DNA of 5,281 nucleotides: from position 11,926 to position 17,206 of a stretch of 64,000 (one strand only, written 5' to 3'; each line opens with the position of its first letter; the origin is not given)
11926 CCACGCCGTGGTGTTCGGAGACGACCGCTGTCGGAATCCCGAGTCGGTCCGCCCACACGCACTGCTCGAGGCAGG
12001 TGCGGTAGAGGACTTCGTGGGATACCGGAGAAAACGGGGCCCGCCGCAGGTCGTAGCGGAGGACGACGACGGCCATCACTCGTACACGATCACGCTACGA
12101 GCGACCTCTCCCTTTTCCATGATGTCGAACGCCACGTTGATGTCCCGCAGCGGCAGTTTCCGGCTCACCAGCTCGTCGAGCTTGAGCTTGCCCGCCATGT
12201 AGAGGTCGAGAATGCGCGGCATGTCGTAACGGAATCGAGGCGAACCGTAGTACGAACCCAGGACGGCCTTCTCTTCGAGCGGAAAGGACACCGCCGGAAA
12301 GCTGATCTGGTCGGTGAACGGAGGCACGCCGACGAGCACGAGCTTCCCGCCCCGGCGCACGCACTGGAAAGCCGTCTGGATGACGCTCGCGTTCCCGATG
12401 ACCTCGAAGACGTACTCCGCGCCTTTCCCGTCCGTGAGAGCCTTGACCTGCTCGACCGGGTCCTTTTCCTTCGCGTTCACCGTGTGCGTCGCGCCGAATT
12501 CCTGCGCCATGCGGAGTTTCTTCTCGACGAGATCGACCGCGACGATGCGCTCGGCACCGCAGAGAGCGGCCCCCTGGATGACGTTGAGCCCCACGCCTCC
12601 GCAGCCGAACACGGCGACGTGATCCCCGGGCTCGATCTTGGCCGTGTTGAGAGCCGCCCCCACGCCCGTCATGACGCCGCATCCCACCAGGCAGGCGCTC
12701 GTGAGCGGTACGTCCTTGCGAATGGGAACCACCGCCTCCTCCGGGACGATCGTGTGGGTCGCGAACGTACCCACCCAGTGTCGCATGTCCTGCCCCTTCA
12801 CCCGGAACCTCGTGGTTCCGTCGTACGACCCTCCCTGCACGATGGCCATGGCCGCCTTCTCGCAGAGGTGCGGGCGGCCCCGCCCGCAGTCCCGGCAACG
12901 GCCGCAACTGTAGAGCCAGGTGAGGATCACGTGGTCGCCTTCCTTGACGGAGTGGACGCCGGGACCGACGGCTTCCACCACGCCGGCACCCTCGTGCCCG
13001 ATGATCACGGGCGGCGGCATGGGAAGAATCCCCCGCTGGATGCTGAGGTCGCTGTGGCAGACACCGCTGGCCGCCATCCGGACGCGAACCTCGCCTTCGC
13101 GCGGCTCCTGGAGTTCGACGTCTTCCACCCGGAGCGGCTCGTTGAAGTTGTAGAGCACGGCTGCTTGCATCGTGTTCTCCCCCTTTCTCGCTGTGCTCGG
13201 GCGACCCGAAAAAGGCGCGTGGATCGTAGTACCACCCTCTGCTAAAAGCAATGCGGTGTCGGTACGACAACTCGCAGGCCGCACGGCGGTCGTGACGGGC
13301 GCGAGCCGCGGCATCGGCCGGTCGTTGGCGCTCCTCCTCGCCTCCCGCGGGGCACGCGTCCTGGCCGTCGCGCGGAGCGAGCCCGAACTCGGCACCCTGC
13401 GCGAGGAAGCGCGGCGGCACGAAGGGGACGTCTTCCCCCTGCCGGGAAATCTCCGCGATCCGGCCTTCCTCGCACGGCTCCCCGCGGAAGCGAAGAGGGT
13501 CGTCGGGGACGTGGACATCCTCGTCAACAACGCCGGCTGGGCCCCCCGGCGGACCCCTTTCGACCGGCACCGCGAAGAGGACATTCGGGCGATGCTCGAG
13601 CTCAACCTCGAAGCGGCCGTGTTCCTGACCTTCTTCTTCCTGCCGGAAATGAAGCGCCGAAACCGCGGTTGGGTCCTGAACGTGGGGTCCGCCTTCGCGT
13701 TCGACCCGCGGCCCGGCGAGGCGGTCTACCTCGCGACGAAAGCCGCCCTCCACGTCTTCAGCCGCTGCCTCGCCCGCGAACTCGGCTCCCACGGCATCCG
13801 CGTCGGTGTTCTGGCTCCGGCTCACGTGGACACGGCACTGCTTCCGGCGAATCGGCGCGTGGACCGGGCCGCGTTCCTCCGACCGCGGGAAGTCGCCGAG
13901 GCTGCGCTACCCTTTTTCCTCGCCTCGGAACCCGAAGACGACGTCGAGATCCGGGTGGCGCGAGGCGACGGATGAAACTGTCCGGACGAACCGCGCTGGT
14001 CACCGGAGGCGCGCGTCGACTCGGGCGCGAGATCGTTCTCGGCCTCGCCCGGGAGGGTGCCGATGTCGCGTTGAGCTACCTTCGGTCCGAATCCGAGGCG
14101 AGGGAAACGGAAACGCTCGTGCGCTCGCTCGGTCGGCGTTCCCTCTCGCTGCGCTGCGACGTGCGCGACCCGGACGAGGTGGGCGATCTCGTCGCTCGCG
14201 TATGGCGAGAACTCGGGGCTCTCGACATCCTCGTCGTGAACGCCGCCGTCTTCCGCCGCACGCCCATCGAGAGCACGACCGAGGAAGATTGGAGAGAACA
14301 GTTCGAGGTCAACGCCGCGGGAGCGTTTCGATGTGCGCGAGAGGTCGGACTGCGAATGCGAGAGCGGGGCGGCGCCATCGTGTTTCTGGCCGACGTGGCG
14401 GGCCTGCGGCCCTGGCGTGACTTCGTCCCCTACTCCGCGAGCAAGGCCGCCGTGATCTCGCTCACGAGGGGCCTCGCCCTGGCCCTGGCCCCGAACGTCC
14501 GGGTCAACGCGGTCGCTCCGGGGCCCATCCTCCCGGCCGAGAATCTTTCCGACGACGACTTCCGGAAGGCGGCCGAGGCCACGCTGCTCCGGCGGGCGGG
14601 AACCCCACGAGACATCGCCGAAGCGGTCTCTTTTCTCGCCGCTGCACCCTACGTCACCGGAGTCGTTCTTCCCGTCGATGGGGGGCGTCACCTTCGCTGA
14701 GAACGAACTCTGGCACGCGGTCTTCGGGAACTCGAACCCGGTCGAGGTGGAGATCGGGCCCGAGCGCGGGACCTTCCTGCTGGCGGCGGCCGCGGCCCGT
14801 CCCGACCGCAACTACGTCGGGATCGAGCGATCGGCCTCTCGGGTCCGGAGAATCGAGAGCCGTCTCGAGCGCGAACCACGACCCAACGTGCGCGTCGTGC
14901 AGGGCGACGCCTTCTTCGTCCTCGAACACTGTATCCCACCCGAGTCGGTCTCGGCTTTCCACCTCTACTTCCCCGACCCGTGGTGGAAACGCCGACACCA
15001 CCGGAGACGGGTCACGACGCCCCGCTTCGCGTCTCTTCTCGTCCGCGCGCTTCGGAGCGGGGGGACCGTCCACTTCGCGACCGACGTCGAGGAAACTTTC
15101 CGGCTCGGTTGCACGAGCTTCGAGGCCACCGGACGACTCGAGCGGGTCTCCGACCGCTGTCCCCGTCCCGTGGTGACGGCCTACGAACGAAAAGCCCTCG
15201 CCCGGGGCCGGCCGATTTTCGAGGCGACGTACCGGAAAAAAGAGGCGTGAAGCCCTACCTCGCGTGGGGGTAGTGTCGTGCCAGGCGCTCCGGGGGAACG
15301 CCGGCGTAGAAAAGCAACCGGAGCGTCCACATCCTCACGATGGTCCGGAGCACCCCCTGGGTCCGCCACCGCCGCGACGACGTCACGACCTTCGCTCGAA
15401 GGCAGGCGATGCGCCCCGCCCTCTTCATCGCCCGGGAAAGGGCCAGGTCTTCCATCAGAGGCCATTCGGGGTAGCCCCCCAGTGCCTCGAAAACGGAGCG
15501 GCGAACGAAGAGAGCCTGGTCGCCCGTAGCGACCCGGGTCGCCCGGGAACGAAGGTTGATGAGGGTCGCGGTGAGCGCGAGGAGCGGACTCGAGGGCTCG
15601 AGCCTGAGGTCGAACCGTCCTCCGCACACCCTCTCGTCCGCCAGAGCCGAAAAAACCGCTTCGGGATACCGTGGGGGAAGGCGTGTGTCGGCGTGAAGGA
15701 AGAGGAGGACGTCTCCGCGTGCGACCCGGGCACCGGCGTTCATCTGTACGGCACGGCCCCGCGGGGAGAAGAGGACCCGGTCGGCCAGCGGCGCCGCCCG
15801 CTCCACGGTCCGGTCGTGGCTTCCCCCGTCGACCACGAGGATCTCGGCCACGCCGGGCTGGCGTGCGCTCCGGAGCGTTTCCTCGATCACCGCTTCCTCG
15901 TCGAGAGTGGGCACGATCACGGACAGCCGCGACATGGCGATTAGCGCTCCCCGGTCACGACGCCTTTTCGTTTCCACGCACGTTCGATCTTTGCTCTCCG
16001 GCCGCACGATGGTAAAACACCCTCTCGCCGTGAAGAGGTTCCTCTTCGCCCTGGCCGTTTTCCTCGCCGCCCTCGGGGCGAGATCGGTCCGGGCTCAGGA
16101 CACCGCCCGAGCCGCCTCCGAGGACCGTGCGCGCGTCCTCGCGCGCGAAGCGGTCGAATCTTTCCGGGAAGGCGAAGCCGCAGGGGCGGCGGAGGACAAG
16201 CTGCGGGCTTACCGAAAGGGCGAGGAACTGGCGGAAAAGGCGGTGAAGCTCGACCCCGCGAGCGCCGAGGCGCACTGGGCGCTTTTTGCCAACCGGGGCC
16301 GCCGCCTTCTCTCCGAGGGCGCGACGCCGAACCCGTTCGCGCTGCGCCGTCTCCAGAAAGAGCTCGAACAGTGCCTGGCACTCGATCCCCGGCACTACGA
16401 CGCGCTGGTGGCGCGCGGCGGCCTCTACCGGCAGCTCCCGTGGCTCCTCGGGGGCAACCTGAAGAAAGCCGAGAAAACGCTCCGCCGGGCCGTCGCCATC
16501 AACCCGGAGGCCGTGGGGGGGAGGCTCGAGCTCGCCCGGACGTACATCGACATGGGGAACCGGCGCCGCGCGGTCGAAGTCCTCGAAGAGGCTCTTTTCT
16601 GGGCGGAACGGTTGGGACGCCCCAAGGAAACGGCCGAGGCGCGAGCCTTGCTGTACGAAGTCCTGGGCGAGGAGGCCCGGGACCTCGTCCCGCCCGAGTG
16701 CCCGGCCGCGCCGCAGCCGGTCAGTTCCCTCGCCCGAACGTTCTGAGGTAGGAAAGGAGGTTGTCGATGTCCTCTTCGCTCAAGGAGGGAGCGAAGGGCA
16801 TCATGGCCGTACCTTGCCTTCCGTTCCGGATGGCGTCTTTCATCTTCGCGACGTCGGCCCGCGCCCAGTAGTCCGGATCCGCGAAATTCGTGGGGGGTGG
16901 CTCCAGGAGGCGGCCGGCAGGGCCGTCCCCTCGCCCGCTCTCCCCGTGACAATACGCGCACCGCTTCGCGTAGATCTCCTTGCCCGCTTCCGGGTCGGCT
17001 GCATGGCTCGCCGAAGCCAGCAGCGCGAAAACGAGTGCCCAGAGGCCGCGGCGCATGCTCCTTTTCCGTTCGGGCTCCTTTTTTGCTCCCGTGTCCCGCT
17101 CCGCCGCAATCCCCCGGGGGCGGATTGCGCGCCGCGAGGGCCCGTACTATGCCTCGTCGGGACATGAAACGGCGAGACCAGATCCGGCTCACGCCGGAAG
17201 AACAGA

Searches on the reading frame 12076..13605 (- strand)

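Call 74: search_protein_families(library=pfam, proteins=[window:12076-13605:-], max_evalue=0.01)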
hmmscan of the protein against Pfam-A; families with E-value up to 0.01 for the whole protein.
window:12076-13605:- (509 aa): 4 families
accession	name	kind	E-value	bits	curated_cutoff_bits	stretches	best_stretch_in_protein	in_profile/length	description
PF00107.32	ADH_zinc_N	-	6.2e-34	117.2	31.8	1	337-468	1-126/129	Zinc-binding dehydrogenase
PF08240.17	ADH_N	-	3.5e-27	95.1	23.5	1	170-296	2-103/104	Alcohol dehydrogenase GroES-like domain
PF13602.12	ADH_zinc_N_2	-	2.4e-09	38.7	27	1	370-501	1-128/134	Zinc-binding dehydrogenase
PF16912.11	Glu_dehyd_C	-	5.2e-08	33.1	34.9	1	328-496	32-201/211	Glucose dehydrogenase C-terminus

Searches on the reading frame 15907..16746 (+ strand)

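Call 74: search_protein_families(library=pfam, proteins=[window:15907-16746:+], max_evalue=0.01)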
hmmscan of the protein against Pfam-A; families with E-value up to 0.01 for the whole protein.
window:15907-16746:+ (279 aa): 11 families
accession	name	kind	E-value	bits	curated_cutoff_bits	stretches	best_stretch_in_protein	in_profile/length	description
PF14559.12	TPR_19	-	5.3e-09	36.7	25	1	183-231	5-53/68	Tetratricopeptide repeat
PF13181.12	TPR_8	-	8.3e-08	32.2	25.7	0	208-230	6-28/34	Tetratricopeptide repeat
PF13431.12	TPR_17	-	4.9e-07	29.9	24.4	0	153-186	2-30/34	Tetratricopeptide repeat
PF13414.12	TPR_11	-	1.2e-06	28.5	26.8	0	110-126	18-34/42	TPR repeat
PF16811.11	TAtT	-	1.3e-05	25.1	26.5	1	64-230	59-231/263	TRAP transporter T-component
PF00515.34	TPR_1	-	3.3e-05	23.9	27.8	0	183-201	15-33/34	Tetratricopeptide repeat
PF07719.23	TPR_2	-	3.5e-05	24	27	0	208-230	6-28/34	Tetratricopeptide repeat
PF13428.12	TPR_14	-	0.0002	22.2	23.5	0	183-211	15-43/44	Tetratricopeptide repeat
PF13176.12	TPR_7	-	0.00055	20.3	27.9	1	208-233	4-28/36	Tetratricopeptide repeat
PF13174.12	TPR_6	-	0.004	18.1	26.3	0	207-228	4-25/33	Tetratricopeptide repeat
PF13432.12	TPR_16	-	0.0058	17.5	32.7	0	151-201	18-63/65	Tetratricopeptide repeat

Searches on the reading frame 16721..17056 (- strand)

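Call 74: search_protein_families(library=pfam, proteins=[window:16721-17056:-], max_evalue=0.01)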
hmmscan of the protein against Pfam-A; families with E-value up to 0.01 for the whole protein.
window:16721-17056:- (111 aa): 2 families
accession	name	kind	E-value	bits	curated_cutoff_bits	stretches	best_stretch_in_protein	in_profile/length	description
PF13442.11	Cytochrome_CBB3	-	6.6e-15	55.6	27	1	20-104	1-68/68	Cytochrome C oxidase, cbb3-type, subunit III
PF00034.26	Cytochrom_C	-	2.9e-14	54.6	21.3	1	23-106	2-88/90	Cytochrome c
